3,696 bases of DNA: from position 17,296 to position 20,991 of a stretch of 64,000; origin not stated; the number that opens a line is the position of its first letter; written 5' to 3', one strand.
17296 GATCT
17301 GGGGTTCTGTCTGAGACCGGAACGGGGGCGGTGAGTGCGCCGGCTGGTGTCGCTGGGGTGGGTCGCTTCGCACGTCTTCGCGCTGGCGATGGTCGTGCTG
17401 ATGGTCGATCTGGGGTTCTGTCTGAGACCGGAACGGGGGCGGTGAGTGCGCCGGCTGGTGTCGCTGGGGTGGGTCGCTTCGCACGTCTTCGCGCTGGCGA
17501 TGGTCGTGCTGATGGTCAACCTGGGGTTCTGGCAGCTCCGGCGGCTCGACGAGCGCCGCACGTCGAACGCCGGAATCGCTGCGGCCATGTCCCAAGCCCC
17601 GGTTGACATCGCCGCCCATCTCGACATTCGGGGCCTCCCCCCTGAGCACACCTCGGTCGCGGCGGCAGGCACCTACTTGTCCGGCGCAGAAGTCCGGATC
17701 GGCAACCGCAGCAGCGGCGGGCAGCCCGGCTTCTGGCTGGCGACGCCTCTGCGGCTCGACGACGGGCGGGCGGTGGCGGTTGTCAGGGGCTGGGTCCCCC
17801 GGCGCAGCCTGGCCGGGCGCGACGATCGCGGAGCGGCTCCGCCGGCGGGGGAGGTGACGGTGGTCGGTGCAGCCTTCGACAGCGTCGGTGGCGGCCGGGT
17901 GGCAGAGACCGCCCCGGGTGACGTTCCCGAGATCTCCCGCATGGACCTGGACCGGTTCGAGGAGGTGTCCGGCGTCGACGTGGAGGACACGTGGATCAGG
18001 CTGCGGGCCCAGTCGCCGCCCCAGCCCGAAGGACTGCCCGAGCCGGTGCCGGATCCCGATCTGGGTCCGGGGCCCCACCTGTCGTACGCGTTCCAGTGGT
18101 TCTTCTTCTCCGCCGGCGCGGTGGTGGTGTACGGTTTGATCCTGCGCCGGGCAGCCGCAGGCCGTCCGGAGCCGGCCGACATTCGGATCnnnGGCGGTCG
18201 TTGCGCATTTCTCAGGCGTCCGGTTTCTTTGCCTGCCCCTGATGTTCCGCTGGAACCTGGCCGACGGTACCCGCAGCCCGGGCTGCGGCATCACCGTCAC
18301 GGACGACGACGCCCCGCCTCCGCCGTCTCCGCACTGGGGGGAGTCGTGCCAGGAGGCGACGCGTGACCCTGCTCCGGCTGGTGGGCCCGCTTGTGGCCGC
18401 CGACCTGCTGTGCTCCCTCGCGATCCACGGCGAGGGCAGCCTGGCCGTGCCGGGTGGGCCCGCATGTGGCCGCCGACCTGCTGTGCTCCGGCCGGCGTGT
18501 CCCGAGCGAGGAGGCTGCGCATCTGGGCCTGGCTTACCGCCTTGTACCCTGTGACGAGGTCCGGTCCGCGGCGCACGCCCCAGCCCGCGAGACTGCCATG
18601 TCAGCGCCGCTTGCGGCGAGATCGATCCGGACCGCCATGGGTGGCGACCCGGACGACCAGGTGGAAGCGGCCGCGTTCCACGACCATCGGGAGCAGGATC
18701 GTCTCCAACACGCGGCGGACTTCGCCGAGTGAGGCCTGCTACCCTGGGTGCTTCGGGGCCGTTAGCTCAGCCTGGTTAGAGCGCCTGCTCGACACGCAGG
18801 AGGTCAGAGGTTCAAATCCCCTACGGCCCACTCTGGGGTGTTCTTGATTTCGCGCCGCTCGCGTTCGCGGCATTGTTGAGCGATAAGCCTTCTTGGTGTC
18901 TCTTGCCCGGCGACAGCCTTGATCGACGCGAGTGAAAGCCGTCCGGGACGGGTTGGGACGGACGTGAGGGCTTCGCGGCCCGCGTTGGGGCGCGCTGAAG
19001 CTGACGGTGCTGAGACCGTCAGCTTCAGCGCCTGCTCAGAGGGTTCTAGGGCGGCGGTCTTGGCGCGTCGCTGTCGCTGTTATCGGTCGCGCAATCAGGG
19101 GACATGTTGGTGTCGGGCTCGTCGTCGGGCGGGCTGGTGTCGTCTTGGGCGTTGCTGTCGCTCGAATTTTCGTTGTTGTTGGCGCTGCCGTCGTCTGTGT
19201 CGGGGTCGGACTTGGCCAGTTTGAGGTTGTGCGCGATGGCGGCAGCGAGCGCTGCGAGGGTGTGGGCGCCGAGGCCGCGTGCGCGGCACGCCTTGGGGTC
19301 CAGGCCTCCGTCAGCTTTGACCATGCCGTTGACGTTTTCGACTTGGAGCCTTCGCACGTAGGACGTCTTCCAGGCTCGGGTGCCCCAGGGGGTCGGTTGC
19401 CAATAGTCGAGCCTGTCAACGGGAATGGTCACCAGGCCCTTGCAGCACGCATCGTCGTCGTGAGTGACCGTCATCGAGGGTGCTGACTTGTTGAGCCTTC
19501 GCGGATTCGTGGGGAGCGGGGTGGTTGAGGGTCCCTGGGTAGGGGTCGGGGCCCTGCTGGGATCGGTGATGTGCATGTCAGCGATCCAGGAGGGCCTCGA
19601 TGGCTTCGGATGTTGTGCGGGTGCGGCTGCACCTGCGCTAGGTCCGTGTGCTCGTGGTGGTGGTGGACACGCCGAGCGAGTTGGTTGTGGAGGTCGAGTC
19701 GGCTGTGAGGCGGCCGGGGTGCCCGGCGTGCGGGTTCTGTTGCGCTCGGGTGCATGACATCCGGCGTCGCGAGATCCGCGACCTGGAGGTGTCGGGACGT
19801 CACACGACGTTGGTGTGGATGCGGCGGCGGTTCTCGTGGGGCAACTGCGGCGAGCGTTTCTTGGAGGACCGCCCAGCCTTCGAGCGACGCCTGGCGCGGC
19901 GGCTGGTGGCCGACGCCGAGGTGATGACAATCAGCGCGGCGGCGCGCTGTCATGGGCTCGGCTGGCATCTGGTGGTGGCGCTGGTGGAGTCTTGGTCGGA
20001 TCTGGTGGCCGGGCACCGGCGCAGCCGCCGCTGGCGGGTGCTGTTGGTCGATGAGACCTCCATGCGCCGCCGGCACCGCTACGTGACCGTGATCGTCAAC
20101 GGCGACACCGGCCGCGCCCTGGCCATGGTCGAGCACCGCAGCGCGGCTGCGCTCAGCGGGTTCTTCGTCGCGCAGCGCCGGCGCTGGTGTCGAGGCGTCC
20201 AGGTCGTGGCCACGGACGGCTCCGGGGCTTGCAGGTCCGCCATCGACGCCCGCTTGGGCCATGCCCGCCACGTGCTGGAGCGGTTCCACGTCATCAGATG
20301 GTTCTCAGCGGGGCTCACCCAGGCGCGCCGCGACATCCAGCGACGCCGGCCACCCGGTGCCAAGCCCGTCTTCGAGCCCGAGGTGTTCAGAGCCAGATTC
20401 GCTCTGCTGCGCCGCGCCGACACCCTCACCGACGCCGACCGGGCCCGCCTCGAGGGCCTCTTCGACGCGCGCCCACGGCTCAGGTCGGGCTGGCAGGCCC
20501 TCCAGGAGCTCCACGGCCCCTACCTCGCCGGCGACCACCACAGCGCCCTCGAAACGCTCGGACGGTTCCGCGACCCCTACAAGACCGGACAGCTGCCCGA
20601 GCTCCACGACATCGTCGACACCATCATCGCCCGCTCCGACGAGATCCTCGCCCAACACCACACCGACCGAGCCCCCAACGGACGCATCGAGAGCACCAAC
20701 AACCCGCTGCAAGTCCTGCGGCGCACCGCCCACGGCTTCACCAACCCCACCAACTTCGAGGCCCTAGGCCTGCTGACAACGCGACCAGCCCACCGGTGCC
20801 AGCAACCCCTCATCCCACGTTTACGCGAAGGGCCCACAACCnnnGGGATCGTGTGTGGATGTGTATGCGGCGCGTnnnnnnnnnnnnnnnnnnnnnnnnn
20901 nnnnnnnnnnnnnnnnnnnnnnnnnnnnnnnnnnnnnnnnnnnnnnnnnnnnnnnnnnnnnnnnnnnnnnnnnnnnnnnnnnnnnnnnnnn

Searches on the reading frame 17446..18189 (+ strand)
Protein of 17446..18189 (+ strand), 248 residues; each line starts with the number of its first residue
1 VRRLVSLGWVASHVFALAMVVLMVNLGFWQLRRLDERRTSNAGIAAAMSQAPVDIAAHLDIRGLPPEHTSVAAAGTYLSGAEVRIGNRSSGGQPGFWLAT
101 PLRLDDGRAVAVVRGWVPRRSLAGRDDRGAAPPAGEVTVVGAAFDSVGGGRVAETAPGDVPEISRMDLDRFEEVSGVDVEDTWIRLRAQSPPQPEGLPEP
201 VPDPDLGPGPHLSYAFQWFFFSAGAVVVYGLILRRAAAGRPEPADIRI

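Call 34: search_protein_families(library=pfam, proteins=[window:17446-18189:+], max_evalue=0.0001)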
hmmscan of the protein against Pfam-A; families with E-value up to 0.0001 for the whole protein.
window:17446-18189:+ (248 aa): 1 family
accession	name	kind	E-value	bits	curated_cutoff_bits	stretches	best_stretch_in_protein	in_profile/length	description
PF02104.20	SURF1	-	2.9e-36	126.1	23.4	1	18-223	2-205/205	SURF1 family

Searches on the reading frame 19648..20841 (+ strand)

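Call 34: search_protein_families(library=pfam, proteins=[window:19648-20841:+], max_evalue=0.0001)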
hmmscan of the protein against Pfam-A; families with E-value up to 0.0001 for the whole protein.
window:19648-20841:+ (398 aa): 2 families
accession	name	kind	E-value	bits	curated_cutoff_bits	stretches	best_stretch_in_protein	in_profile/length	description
PF01610.23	DDE_Tnp_ISL3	-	9.9e-44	150.4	23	1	133-372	2-238/240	Transposase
PF14690.11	Zn_ribbon_ISL3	-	3.9e-07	30.8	25.5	1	22-63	2-43/47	zinc-finger of transposase IS204/IS1001/IS1096/IS1165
